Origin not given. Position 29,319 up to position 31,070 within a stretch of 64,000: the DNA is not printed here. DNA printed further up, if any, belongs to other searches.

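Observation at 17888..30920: A 13-kb polysaccharide/deoxysugar biosynthesis island inside a lytic-type phage genome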

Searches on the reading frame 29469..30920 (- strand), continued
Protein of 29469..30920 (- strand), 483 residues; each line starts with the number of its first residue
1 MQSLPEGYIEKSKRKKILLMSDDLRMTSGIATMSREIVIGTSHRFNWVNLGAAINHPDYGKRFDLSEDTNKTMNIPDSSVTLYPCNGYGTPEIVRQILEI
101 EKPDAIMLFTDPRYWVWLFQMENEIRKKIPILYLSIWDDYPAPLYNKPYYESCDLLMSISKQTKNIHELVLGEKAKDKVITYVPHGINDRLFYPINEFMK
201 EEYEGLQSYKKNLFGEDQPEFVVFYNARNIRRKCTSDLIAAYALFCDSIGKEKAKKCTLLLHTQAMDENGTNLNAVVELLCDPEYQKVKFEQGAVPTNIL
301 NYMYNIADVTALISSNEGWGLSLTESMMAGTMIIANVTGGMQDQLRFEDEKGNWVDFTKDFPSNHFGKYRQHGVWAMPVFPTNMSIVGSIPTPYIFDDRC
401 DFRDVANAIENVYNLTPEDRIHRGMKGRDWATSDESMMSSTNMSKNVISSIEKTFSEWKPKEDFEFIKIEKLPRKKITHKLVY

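Call 54: find_homologous_proteins(query=window:29469-30920:-, max_evalue=0.00001)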
Query window:29469-30920:- (483 aa): 8000 proteins with E <= 0.00001 among 8000 candidates; the best 120 are listed.
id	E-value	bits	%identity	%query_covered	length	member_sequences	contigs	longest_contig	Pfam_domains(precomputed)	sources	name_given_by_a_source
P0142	0.0e+0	1129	100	100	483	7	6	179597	PF00534.27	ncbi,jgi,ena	jgi:glycosyltransferase involved in cell wall biosynthesis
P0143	2.5e-288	974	84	100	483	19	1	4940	PF00534.27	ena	-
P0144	2.8e-285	964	83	100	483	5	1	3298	PF00534.27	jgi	-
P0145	1.2e-281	953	83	100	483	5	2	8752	PF00534.27,PF13692.13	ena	-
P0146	3.8e-269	911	82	96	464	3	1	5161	PF00534.27,PF13692.13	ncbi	-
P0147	6.8e-266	901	79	99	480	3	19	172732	PF00534.27,PF13692.13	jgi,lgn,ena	jgi:hypothetical protein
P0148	9.5e-266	900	79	100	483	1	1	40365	PF00534.27,PF13692.13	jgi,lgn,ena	jgi:glycosyltransferase involved in cell wall biosynthesis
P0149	3.3e-262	888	82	93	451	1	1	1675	PF00534.27,PF13692.13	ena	-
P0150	5.7e-260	881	78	99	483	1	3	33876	PF00534.27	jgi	jgi:hypothetical protein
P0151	3.8e-258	875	75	100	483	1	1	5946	PF00534.27,PF13692.13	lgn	-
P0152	1.4e-254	863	76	99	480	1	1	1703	PF00534.27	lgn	-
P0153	4.5e-253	858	79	93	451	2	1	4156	PF00534.27,PF13692.13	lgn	-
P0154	3.2e-251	852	75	99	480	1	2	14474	PF00534.27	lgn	-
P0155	2.0e-250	850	74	99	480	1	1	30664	PF00534.27,PF13692.13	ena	-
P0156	3.3e-249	845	74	99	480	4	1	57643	PF00534.27,PF13692.13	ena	-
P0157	3.8e-248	842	73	99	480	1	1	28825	PF00534.27,PF13692.13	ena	-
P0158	1.2e-247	840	73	99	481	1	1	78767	PF00534.27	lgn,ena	-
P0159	2.3e-247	839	73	99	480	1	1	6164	PF00534.27,PF13692.13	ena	-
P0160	3.0e-247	839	74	99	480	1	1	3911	PF00534.27,PF13692.13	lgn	-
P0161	4.6e-247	838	73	99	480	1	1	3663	PF00534.27,PF13692.13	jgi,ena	jgi:glycosyltransferase involved in cell wall biosynthesis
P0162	5.1e-247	838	73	99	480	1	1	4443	PF00534.27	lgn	-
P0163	1.3e-246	837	74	99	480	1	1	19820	PF00534.27,PF13692.13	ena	-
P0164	2.1e-246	836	73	100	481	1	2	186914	PF00534.27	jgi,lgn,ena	-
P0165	9.4e-246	834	73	99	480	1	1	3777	PF00534.27,PF13692.13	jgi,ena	jgi:glycosyltransferase involved in cell wall biosynthesis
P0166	1.7e-245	833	73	99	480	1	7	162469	PF00534.27,PF13692.13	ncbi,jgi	jgi:glycosyltransferase involved in cell wall biosynthesis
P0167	1.9e-245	833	71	99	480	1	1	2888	PF00534.27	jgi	jgi:glycosyltransferase involved in cell wall biosynthesis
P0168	2.6e-245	833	71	99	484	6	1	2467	PF00534.27,PF13692.13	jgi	jgi:glycosyltransferase involved in cell wall biosynthesis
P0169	5.5e-245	832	72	99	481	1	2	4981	PF00534.27,PF13692.13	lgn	-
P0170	6.1e-245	831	72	99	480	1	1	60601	PF00534.27,PF13692.13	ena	-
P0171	1.2e-244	831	71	99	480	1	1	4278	PF00534.27,PF13692.13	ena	-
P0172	2.3e-244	830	73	99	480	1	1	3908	PF00534.27,PF13692.13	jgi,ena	jgi:glycosyltransferase involved in cell wall biosynthesis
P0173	2.5e-244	829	73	99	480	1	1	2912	PF00534.27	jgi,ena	jgi:glycosyltransferase involved in cell wall biosynthesis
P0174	4.9e-244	828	71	99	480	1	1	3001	PF00534.27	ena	-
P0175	6.4e-244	828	70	99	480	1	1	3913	PF00534.27,PF13692.13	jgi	jgi:glycosyltransferase involved in cell wall biosynthesis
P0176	6.9e-244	828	70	99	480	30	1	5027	PF00534.27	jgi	jgi:hypothetical protein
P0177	7.7e-244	828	71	99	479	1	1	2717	PF00534.27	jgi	jgi:glycosyltransferase involved in cell wall biosynthesis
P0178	9.8e-244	827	74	99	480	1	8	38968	PF00534.27,PF13692.13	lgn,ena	-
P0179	1.5e-243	827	70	99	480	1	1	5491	PF00534.27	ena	-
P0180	1.6e-243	827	73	99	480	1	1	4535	PF00534.27,PF13692.13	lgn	-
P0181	1.9e-243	827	70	99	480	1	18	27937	PF00534.27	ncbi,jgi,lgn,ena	jgi:hypothetical protein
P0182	1.9e-243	826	70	99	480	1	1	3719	PF00534.27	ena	-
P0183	2.2e-243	826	72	99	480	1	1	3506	PF00534.27,PF13692.13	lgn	-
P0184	2.3e-243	826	70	99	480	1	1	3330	PF00534.27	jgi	jgi:hypothetical protein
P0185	2.6e-243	826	74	99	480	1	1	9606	PF00534.27,PF13692.13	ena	-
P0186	2.6e-243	826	70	99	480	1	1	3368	PF00534.27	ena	-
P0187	2.6e-243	826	70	99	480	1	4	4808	PF00534.27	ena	-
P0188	2.7e-243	826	70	99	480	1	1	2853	PF00534.27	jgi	jgi:hypothetical protein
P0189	2.8e-243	826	70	99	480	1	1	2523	PF00534.27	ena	-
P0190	3.1e-243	826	72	99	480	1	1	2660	PF00534.27,PF13692.13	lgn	-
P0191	3.2e-243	826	70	99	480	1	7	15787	PF00534.27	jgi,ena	jgi:hypothetical protein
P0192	3.5e-243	826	71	99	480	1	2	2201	PF00534.27,PF13692.13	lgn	-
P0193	3.7e-243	826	70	99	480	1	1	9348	PF00534.27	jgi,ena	jgi:hypothetical protein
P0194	3.8e-243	826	71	100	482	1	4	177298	PF00534.27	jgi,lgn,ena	-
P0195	4.0e-243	825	70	99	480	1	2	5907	PF00534.27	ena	-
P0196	5.3e-243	825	72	99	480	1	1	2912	PF00534.27,PF13692.13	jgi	jgi:glycosyltransferase involved in cell wall biosynthesis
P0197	5.4e-243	825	69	99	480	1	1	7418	PF00534.27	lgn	-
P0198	6.2e-243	825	72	99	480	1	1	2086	PF00534.27,PF13692.13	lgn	-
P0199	6.3e-243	825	72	99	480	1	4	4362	PF00534.27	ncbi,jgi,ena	-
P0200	6.4e-243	825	70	99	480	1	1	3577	PF00534.27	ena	-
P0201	6.7e-243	825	70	99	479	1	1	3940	PF00534.27,PF13692.13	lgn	-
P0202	6.9e-243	825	70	99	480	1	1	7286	PF00534.27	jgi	jgi:hypothetical protein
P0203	7.5e-243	825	70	99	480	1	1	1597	PF00534.27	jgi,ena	jgi:hypothetical protein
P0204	7.6e-243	825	69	99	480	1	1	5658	PF00534.27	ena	-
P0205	9.6e-243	824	70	99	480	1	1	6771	PF00534.27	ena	-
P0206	1.0e-242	824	70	99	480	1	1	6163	PF00534.27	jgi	jgi:Glycosyl transferases group 1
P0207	1.0e-242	824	73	99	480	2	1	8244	PF00534.27,PF13692.13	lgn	-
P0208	1.1e-242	824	70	99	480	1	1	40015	PF00534.27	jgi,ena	jgi:hypothetical protein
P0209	1.1e-242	824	72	99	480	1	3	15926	PF00534.27,PF13692.13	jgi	jgi:glycosyltransferase involved in cell wall biosynthesis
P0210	1.2e-242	824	72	99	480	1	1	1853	PF00534.27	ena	-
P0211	1.3e-242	824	70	99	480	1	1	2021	PF00534.27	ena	-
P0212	1.5e-242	824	72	99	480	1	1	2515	PF00534.27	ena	-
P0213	1.6e-242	823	73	99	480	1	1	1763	PF00534.27,PF13692.13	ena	-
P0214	1.9e-242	823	71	100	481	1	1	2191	PF00534.27,PF13692.13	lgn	-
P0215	2.0e-242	823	71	99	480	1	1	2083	PF00534.27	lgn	-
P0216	2.0e-242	823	69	99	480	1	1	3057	PF00534.27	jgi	jgi:hypothetical protein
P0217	2.3e-242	823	70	99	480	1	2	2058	PF00534.27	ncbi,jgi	jgi:hypothetical protein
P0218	2.4e-242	823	71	99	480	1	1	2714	PF00534.27,PF13692.13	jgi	jgi:glycosyltransferase involved in cell wall biosynthesis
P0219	2.5e-242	823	72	99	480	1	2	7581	PF00534.27,PF13692.13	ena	-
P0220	2.7e-242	823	70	99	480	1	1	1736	PF00534.27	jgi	jgi:hypothetical protein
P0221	3.0e-242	823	71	99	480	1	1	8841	PF00534.27,PF13692.13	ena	-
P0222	3.0e-242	823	70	99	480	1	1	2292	PF00534.27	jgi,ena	-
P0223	3.0e-242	823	72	99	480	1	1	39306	PF00534.27,PF13692.13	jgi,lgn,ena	-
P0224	3.1e-242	823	73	99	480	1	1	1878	PF00534.27,PF13692.13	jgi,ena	-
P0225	4.3e-242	822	69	99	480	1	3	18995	PF00534.27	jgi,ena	jgi:hypothetical protein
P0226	4.4e-242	822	71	99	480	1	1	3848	PF00534.27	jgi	jgi:glycosyltransferase involved in cell wall biosynthesis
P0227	4.8e-242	822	71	99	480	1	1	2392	PF00534.27,PF13692.13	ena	-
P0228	5.5e-242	822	71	99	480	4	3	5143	PF00534.27,PF13692.13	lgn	-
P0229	5.8e-242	822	73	99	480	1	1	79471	PF00534.27,PF13692.13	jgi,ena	jgi:glycosyltransferase involved in cell wall biosynthesis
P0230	5.9e-242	822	69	99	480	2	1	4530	PF00534.27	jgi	jgi:hypothetical protein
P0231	5.9e-242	822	69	99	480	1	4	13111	PF00534.27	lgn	-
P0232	6.0e-242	822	71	99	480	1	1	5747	PF00534.27,PF13692.13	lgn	-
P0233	6.2e-242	822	71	99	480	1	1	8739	PF00534.27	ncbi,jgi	jgi:glycosyltransferase involved in cell wall biosynthesis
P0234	7.2e-242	821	71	99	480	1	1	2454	PF00534.27,PF13692.13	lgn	-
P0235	7.3e-242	821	70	99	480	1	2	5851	PF00534.27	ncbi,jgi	jgi:hypothetical protein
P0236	8.3e-242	821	70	99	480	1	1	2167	PF00534.27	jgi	jgi:hypothetical protein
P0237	8.4e-242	821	70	99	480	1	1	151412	PF00534.27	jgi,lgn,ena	-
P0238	8.4e-242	821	70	99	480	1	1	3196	PF00534.27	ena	-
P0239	8.5e-242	821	71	99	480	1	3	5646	PF00534.27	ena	-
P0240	8.5e-242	821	71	99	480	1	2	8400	PF00534.27,PF13692.13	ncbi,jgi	jgi:glycosyltransferase involved in cell wall biosynthesis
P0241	8.6e-242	821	71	99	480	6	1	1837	PF00534.27,PF13692.13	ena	-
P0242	9.1e-242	821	71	99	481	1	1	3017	PF00534.27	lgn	-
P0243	9.2e-242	821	72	99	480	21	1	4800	PF00534.27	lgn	-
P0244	1.0e-241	821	70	99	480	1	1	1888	PF00534.27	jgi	-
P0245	1.0e-241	821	71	99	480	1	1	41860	PF00534.27,PF13692.13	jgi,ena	jgi:glycosyltransferase involved in cell wall biosynthesis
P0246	1.0e-241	821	71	99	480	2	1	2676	PF00534.27,PF13692.13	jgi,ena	jgi:glycosyltransferase involved in cell wall biosynthesis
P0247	1.0e-241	821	69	99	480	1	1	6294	PF00534.27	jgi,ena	jgi:hypothetical protein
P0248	1.1e-241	821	71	99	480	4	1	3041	PF00534.27,PF13692.13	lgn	-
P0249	1.1e-241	821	71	99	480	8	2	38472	PF00534.27,PF13692.13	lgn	-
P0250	1.1e-241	821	71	99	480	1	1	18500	PF00534.27,PF13692.13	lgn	-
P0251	1.3e-241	820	71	99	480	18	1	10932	PF00534.27,PF13692.13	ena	-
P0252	1.3e-241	820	69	99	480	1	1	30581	PF00534.27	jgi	-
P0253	1.4e-241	820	72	99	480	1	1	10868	PF00534.27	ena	-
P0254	1.4e-241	820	69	99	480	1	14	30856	PF00534.27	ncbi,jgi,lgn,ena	jgi:hypothetical protein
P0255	1.6e-241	820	70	99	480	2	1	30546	PF00534.27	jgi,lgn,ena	jgi:hypothetical protein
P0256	1.6e-241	820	70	99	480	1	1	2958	PF00534.27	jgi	jgi:hypothetical protein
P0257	1.7e-241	820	70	99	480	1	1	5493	PF00534.27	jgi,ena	jgi:hypothetical protein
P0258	1.7e-241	820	70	99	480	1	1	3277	PF00534.27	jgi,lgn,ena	jgi:hypothetical protein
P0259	1.8e-241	820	70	99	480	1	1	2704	PF00534.27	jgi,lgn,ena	-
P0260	1.9e-241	820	70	99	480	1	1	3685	PF00534.27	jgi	jgi:hypothetical protein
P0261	1.9e-241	820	71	99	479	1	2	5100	PF00534.27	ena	-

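Call 55: find_encoding_contigs(protein=P0142, flank=10000, max_places=6)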
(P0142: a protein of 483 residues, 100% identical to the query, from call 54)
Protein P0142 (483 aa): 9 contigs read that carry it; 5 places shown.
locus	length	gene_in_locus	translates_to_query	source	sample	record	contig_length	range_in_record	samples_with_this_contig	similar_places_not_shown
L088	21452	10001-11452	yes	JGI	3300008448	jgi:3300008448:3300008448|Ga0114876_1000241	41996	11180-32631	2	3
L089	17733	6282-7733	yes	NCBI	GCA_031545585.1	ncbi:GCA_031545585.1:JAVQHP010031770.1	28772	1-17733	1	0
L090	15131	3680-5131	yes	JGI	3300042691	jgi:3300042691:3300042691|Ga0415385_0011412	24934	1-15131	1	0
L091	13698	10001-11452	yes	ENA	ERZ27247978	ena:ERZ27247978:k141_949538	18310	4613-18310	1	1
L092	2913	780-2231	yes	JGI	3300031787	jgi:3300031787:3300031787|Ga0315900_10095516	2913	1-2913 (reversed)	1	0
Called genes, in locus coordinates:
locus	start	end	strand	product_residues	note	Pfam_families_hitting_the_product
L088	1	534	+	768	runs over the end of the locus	PF01612:DNA_pol_A_exo1, PF00476:DNA_pol_A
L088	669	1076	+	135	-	PF00011:HSP20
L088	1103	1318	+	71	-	-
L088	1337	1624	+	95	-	PF00166:Cpn10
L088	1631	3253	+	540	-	PF00118:Cpn60_TCP1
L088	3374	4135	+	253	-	-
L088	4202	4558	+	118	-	-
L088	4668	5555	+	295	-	-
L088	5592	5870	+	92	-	PF19905:DUF6378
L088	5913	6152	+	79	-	-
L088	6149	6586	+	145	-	PF00692:dUTPase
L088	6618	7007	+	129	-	PF00383:dCMP_cyt_deam_1, PF14437:MafB19-deam, PF14439:Bd3614-deam (weak)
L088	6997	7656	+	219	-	PF00303:Thymidylat_synt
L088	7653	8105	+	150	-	-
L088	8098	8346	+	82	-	-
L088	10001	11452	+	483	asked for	PF00534:Glycos_transf_1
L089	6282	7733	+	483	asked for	PF00534:Glycos_transf_1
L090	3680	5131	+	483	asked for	PF00534:Glycos_transf_1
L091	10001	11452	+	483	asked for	PF00534:Glycos_transf_1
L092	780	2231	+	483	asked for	PF00534:Glycos_transf_1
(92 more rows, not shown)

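Call 59: search_solved_structures(query=A3, max_evalue=0.1)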
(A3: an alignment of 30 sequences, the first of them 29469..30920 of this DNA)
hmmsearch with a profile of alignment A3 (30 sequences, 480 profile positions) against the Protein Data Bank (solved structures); distinct sequences matched with E-value up to 0.1: 12.
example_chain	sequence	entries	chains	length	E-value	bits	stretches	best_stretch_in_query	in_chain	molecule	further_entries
3oy2_A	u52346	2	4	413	2.2e-09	39.6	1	198-342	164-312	Glycosyltransferase B736L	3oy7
2x6q_A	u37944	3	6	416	3.7e-05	25.7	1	283-342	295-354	TREHALOSE-SYNTHASE TRET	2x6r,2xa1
2xa2_A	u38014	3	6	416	0.0003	22.7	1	283-342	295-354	TREHALOSE-SYNTHASE TRET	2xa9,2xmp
6kih_A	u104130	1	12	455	0.0005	21.9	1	178-342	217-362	Tll1590 protein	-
6n1x_A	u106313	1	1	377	0.00066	21.6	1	295-348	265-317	Glycosyltransferase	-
6d9t_A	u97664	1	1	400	0.00074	21.4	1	295-348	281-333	Glycosyl transferase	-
5d00_A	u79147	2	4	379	0.0034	19.2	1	294-342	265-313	N-acetyl-alpha-D-glucosaminyl L-malate synthase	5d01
2jjm_A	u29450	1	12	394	0.0063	18.3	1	231-344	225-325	GLYCOSYL TRANSFERASE, GROUP 1 FAMILY PROTEIN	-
3mbo_A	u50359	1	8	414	0.0071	18.2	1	232-344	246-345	Glycosyltransferase, group 1 family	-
9dcm_B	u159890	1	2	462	0.035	15.9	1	275-353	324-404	Sucrose-phosphate synthase-like protein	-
8vrf_B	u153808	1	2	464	0.035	15.9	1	275-353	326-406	Sucrose-phosphate synthase-like protein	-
8uag_A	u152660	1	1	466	0.035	15.8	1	275-353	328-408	Sucrose-phosphate synthase-like protein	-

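Call 69: predict_structure(alignment_id=A3)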
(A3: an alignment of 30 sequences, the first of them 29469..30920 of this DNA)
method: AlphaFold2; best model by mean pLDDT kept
length: 483 residues; sequences in the alignment: 30
mean_pLDDT: 84.3   pTM: 0.85
mean pLDDT of the five models: 84.3, 83.4, 78.6, 78.4, 76.1
residues with pLDDT >= 90: 238; 70-90: 176; 50-70: 33; < 50: 36
segments of 3 or more residues with pLDDT < 50: 140-143, 229-231, 316-318, 386-396, 469-477, 479-483
pLDDT, mean of each block of 10 residues (from residue 1): 82 97 86 91 97 88 93 91 91 91 93 78 77 76 65 89 84 90 86 94 96 93 80 75 98 98 73 87 95 85 96 62 89 85 86 83 82 93 50 50 93 98 96 88 93 93 59 44 34
secondary structure, 60 per line:
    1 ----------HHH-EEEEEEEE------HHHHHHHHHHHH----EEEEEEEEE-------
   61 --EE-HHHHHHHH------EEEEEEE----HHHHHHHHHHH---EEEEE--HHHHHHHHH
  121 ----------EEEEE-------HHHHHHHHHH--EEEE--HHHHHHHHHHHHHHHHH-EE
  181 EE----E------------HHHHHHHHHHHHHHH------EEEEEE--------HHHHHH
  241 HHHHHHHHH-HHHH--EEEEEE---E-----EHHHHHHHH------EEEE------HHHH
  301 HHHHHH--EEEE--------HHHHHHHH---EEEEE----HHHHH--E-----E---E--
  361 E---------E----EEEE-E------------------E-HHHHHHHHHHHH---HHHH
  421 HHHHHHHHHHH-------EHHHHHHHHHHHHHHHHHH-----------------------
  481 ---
elements in order: E15-22 H29-40 E45-53 H66-73 E80-86 H91-101 E105-109 H112-120 E131-135 H143-152 E155-158 H161-177 E179-182 H200-214 E221-226 H235-249 H251-254 E257-262 H273-280 E287-290 H297-306 E309-312 H321-328 E332-336 H341-345 E376-379 H402-413 H417-431 H440-457

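Call 71: fold_search(model_id=the predicted structure, library=pdb)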
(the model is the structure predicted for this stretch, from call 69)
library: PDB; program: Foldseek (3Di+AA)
matches with E <= 10: 1536; with E <= 0.001: 310
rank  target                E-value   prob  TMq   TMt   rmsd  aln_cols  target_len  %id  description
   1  6tvp_B                1.3e-14  1.00  0.56  0.68   5.9       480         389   14  Structure of Mycobacterium smegmatis alpha-maltose-1-phosphate synthase GlgM (released 2020-04-22)
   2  6tvp_A                1.7e-14  1.00  0.57  0.70   5.8       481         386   14  Structure of Mycobacterium smegmatis alpha-maltose-1-phosphate synthase GlgM (released 2020-04-22)
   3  4xsu_B                1.6e-13  1.00  0.60  0.77   4.4       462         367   14  Crystal structure of Anabaena Alr3699/HepE in complex with UDP and glucose (released 2016-01-13)
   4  6kih_A                2.0e-13  1.00  0.61  0.72   4.5       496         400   16  Sucrose-phosphate synthase (tll1590) from Thermosynechococcus elongatus (released 2020-05-27)
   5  3c48_B                2.4e-13  1.00  0.39  0.46  11.7       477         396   14  Structure of the retaining glycosyltransferase MshA: The first step in mycothiol biosynthesis. Organism: Corynebacteri (released 2008-03-25)
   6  4xsp_A                3.9e-13  1.00  0.59  0.76   4.7       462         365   14  Crystal structure of Anabaena Alr3699/HepE in complex with UDP (released 2016-01-13)
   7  4xso_A                3.9e-13  1.00  0.59  0.76   4.7       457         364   13  Crystal structure of apo-form Alr3699/HepE from Anabaena sp. strain PCC 7120 (released 2016-01-13)
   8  6n1x                  4.9e-13  1.00  0.56  0.69   5.9       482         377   13  BshA from Staphylococcus aureus complexed with UDP and N-acetylglucosamine (released 2019-08-21)
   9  4xsr_B                7.0e-13  1.00  0.60  0.78   4.5       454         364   14  Crystal structure of Anabaena Alr3699/HepE in complex with UDP-glucose (released 2016-01-13)
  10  3c4q_A                7.9e-13  1.00  0.62  0.74   4.7       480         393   14  Structure of the retaining glycosyltransferase MshA : The first step in mycothiol biosynthesis. Organism : Corynebacte (released 2008-04-01)
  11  2r60                  1.1e-12  1.00  0.47  0.50   8.0       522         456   12  Structure of apo Sucrose Phosphate Synthase (SPS) of Halothermothrix orenii (released 2008-06-10)
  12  3oy2_A                1.2e-12  1.00  0.61  0.74   7.3       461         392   16  Crystal structure of a putative glycosyltransferase from Paramecium bursaria Chlorella virus NY2A (released 2010-11-17)
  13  3c4q_B                1.3e-12  1.00  0.62  0.75   4.5       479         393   13  Structure of the retaining glycosyltransferase MshA : The first step in mycothiol biosynthesis. Organism : Corynebacte (released 2008-04-01)
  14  3mbo_F                1.3e-12  1.00  0.56  0.71   5.2       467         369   15  Crystal Structure of the Glycosyltransferase BaBshA bound with UDP and L-malate (released 2010-09-29)
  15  5uof_B                1.3e-12  1.00  0.58  0.60   6.6       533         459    9  Crystal structure of alpha,alpha-trehalose 6-phosphate sythase from Burkholderia multivorans (released 2017-02-15)
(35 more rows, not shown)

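Call 74: search_protein_families(library=phrogs, proteins=[L008:7879-8211:+, L017:3190-3678:+, L004:12776-13150:+], max_evalue=0.01)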
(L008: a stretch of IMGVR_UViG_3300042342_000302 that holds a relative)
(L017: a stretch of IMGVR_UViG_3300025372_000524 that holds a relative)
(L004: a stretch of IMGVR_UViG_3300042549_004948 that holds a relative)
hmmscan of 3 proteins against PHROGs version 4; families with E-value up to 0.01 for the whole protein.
L008:7879-8211:+ (111 aa): 1 family
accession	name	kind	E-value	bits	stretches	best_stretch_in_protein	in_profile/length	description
phrog_28500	-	unknown function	1.1e-07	33.3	1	1-58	1-58/91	-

L017:3190-3678:+ (163 aa): 1 family
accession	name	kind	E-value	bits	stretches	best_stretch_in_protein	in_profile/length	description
phrog_28500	-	unknown function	4.8e-05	24.9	1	1-65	1-65/91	-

L004:12776-13150:+ (125 aa): 2 families
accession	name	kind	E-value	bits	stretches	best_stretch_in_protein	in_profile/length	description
phrog_28500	-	unknown function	1.6e-05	26.4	1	1-63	1-60/91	-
phrog_35763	-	unknown function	0.0058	17.8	0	4-36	4-35/65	-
